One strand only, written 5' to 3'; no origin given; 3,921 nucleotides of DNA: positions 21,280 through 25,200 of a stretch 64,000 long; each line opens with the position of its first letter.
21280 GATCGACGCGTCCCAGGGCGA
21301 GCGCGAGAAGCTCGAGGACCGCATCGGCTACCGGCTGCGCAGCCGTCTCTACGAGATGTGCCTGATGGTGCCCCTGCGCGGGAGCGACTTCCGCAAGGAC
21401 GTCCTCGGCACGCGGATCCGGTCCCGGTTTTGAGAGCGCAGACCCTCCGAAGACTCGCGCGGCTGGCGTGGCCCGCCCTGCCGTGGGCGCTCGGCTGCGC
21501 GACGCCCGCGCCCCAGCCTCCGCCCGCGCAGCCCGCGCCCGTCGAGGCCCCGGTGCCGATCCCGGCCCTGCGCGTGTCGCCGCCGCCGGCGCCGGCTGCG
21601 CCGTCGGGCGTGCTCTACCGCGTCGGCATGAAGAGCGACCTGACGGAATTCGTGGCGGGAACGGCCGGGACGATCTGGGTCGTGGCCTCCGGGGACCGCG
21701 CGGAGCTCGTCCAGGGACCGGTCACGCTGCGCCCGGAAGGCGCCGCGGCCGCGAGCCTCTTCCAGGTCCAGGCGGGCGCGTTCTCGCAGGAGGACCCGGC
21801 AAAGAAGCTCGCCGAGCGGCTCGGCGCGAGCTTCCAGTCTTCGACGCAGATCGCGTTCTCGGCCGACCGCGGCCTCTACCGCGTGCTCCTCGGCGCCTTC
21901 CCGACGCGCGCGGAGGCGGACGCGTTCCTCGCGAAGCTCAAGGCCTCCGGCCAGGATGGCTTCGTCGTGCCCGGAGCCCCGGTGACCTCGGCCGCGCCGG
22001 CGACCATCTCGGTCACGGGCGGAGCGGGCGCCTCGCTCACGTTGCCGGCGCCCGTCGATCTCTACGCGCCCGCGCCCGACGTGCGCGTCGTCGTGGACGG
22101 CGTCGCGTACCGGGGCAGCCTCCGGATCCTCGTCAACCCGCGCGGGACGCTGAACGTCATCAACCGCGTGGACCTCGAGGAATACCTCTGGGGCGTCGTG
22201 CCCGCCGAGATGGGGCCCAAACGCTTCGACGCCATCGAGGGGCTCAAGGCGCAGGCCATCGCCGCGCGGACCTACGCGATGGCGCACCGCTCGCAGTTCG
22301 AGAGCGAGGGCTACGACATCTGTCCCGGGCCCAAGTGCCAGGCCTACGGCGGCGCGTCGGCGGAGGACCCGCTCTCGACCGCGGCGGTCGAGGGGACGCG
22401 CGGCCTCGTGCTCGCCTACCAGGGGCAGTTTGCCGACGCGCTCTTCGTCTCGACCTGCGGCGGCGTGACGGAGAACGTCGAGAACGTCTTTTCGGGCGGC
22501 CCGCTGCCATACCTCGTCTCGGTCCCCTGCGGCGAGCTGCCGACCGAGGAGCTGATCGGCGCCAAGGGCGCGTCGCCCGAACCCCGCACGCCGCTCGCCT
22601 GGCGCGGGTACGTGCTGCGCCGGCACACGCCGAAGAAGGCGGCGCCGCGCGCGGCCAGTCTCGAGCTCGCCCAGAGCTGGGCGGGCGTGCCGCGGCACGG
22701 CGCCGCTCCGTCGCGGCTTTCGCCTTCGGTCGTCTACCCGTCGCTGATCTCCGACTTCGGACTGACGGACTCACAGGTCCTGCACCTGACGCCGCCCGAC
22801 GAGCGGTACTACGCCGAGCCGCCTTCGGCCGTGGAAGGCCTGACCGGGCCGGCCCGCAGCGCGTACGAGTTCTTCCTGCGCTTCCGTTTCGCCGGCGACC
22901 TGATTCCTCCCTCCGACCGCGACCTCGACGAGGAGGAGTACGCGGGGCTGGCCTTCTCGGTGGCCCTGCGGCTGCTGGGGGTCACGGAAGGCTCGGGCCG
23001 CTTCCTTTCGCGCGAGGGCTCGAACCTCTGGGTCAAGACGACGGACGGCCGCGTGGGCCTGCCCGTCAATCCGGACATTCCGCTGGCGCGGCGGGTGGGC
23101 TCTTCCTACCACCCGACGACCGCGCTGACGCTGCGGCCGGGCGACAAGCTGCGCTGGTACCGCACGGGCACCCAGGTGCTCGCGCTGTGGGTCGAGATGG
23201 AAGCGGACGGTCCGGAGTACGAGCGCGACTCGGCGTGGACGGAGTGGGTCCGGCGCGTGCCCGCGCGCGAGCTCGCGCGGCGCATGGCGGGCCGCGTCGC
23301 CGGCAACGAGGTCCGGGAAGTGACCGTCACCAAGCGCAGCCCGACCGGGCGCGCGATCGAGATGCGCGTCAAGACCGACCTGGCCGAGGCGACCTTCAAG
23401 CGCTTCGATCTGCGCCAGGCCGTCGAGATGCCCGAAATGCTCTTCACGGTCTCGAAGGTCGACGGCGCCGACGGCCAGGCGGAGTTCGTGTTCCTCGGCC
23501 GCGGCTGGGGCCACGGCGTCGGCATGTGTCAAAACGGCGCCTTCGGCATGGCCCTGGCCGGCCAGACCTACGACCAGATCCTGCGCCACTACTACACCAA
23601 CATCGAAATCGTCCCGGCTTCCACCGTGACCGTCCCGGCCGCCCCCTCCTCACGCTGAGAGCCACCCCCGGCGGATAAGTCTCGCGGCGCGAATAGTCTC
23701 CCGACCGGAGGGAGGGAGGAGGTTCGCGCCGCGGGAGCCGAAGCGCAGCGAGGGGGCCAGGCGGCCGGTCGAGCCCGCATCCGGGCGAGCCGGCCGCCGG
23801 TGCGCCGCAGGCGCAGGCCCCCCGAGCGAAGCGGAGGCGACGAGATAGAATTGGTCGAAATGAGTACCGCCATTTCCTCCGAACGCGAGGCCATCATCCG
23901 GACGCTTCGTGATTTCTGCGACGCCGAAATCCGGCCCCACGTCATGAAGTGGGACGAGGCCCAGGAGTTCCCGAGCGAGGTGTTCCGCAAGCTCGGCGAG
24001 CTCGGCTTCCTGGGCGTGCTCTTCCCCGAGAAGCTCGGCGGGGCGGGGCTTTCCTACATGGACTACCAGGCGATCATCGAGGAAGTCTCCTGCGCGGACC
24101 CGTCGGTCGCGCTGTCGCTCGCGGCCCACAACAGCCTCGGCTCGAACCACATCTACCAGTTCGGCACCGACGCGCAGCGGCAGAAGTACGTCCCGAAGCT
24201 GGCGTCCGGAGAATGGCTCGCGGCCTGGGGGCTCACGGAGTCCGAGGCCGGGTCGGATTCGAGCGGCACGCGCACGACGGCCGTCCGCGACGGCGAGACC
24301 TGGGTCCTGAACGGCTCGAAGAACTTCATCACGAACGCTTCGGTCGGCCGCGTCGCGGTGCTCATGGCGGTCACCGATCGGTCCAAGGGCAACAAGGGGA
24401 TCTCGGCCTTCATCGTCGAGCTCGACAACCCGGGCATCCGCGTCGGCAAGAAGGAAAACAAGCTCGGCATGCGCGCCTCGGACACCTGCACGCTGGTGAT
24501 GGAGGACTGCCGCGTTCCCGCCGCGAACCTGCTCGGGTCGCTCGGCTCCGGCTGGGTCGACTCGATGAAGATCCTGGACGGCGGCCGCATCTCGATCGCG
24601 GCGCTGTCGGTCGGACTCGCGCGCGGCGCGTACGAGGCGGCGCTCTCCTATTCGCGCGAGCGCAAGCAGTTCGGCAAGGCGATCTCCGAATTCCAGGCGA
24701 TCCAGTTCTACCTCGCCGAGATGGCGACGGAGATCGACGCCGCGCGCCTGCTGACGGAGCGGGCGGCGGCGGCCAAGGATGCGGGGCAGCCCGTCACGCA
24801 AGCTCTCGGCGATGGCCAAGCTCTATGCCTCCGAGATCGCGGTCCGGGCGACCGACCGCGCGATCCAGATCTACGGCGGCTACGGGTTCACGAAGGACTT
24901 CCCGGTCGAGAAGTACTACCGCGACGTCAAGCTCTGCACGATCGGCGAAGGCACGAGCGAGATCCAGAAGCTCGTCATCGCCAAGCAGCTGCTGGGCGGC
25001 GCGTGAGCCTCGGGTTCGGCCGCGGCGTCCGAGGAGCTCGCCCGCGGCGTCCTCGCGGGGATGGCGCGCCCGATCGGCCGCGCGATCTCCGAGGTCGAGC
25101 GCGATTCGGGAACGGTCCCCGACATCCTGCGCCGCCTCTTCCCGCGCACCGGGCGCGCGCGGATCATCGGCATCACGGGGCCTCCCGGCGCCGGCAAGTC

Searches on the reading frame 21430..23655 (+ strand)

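Call 48: search_protein_families(library=pfam, proteins=[window:21430-23655:+])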
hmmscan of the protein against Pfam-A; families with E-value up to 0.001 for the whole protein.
window:21430-23655:+ (742 aa): 2 families
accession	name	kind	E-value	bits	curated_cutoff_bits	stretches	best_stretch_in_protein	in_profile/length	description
PF08486.15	SpoIID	-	2.5e-23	83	23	1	239-330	3-97/97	Stage II sporulation protein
PF05036.18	SPOR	-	4.8e-17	62.5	21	1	110-181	4-76/76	SPOR domain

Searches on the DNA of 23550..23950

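Call 8: search_rna_families(source=window, start=23550, end=23950, threshold=evalue, max_evalue=10, show_alignments=3)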
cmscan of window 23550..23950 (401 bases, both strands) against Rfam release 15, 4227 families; matches with E-value up to 10: 4.
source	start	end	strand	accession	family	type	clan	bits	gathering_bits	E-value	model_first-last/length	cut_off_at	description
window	23813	23841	-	RF00502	TCV_Pr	Cis-reg;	-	16.2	40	1.7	1-34/34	no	Turnip crinkle virus (TCV) core promoter hairpin (Pr)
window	23861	23919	+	RF03268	mir-1911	Gene; miRNA;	-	14.3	88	4.7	1-59/59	no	mir-1911 microRNA precursor family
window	23758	23800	+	RF02876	AS-pc02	Gene; antisense;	-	11.2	40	2.3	103-145/185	no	Antisense to pHK01_099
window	23751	23864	+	RF03108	Methylosinus-1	Gene; sRNA;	-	10.3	145.1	4.1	1-214/214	no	Methylosinus-1 RNA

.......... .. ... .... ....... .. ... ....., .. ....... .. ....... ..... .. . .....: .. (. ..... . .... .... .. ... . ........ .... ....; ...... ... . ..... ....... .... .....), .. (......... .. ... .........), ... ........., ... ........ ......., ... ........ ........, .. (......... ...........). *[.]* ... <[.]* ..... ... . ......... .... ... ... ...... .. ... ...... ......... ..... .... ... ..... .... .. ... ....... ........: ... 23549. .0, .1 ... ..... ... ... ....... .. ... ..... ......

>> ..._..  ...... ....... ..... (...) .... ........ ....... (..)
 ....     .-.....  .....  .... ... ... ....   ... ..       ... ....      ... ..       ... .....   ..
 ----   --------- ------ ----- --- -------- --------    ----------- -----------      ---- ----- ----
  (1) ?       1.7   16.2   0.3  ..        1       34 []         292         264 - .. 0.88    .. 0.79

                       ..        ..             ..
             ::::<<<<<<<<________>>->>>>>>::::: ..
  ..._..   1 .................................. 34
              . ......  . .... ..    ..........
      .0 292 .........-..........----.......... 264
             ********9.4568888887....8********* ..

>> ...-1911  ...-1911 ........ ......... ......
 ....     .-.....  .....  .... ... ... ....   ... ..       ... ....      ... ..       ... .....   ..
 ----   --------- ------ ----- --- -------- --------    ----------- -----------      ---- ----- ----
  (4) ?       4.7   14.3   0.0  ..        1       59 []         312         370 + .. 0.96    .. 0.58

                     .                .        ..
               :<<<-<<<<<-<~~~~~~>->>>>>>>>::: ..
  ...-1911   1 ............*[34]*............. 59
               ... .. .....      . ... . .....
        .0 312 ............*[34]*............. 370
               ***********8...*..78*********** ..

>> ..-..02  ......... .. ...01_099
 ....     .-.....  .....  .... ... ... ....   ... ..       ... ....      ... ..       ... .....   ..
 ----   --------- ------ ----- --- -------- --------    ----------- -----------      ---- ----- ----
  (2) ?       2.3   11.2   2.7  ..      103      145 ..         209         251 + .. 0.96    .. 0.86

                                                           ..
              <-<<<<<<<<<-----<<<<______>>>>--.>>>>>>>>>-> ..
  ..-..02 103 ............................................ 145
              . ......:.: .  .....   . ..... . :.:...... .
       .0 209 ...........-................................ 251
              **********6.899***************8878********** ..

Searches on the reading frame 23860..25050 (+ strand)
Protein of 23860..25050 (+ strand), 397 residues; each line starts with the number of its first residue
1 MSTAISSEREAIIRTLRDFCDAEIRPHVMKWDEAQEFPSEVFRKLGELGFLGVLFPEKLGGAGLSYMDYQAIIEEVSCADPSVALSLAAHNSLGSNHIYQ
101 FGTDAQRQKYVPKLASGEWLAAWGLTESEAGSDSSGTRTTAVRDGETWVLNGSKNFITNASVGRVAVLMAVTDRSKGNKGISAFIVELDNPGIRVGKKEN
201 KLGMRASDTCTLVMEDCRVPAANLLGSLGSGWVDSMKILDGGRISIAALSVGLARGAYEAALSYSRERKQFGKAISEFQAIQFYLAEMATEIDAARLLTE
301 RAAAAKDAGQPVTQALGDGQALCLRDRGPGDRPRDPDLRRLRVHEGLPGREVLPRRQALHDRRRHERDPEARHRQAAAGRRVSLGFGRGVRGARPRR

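Call 48: search_protein_families(library=pfam, proteins=[window:23860-25050:+])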
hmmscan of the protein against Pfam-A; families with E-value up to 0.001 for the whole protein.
window:23860-25050:+ (397 aa): 4 families
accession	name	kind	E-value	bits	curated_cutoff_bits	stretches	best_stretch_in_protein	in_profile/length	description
PF02771.21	Acyl-CoA_dh_N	-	1.2e-38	132.4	22.9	1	7-118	2-113/113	Acyl-CoA dehydrogenase, N-terminal domain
PF00441.29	Acyl-CoA_dh_1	-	1.3e-24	87.5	22.4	1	229-313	1-85/150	Acyl-CoA dehydrogenase, C-terminal domain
PF02770.24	Acyl-CoA_dh_M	-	1.7e-24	86.3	33.3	1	123-217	2-97/97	Acyl-CoA dehydrogenase, middle domain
PF08028.16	Acyl-CoA_dh_2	-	4.7e-15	56.5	22.7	1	245-316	2-79/134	Acyl-CoA dehydrogenase, C-terminal domain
